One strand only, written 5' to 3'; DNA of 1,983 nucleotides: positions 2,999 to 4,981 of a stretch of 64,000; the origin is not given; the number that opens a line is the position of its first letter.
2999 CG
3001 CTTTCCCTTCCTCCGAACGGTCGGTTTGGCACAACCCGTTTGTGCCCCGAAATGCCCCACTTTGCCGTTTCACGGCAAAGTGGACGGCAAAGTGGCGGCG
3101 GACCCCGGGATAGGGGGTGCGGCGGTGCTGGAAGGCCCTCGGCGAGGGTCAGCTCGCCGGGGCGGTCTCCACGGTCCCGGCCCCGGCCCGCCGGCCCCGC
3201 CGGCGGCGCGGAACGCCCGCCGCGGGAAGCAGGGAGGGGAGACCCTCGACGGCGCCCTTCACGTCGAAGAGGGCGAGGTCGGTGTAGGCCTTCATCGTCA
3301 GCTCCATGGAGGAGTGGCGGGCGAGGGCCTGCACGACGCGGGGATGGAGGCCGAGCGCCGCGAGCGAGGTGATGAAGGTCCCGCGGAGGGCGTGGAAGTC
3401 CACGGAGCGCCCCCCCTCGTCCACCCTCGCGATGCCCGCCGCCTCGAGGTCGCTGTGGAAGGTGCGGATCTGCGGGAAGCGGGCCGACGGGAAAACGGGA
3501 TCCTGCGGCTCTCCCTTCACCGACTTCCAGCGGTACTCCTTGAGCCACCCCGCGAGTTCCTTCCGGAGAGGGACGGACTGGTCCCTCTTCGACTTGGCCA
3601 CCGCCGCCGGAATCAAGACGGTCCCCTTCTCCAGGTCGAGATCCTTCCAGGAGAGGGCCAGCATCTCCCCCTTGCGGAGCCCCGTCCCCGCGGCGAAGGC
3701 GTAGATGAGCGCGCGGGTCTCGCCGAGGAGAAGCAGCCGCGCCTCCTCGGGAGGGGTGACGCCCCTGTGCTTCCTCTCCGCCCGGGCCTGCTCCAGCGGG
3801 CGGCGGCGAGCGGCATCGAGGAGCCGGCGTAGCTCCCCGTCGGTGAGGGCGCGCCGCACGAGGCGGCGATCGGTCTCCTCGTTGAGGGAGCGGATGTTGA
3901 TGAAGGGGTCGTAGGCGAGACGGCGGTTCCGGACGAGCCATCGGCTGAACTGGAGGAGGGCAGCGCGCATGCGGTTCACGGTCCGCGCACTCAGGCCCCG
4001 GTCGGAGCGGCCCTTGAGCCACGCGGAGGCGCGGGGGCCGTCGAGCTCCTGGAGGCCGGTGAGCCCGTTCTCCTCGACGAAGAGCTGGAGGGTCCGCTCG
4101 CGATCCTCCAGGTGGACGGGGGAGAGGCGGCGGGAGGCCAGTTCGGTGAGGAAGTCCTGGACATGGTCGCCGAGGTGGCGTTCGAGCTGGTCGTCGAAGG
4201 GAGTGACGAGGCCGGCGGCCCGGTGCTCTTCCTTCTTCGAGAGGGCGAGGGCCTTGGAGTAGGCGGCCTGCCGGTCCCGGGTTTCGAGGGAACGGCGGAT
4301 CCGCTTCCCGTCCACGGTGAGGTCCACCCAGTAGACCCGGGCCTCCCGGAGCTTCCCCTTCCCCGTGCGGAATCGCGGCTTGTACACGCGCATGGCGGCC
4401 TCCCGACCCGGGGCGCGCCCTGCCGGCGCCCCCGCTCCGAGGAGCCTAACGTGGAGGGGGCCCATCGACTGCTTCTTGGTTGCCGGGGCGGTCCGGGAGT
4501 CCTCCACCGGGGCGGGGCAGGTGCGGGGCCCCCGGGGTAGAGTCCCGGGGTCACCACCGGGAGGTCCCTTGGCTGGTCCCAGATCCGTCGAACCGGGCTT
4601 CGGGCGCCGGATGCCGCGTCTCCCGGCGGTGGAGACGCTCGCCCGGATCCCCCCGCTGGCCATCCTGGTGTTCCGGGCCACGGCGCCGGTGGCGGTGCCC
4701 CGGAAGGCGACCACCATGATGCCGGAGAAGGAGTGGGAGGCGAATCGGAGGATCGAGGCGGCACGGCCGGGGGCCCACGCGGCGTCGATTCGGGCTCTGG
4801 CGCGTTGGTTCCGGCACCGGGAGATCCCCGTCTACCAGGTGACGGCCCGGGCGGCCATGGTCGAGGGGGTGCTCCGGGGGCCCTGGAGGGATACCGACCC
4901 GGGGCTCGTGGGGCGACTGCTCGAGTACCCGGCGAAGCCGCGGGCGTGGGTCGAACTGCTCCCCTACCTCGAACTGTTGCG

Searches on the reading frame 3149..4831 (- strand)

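Call 84: search_protein_families(library=pfam, proteins=[window:3149-4831:-], max_evalue=0.1)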
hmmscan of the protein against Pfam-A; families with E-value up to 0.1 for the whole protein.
window:3149-4831:- (560 aa): 3 families
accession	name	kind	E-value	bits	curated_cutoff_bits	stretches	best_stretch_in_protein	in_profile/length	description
PF00589.27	Phage_integrase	-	1.3e-22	80.8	27.1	1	374-519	25-168/172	Phage integrase family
PF02899.23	Phage_int_SAM_1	-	7.8e-06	26.5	22.3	1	227-301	4-81/83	Phage integrase, N-terminal SAM-like domain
PF20172.3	DUF6538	-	0.015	15.4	27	1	176-200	26-50/60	Domain of unknown function (DUF6538)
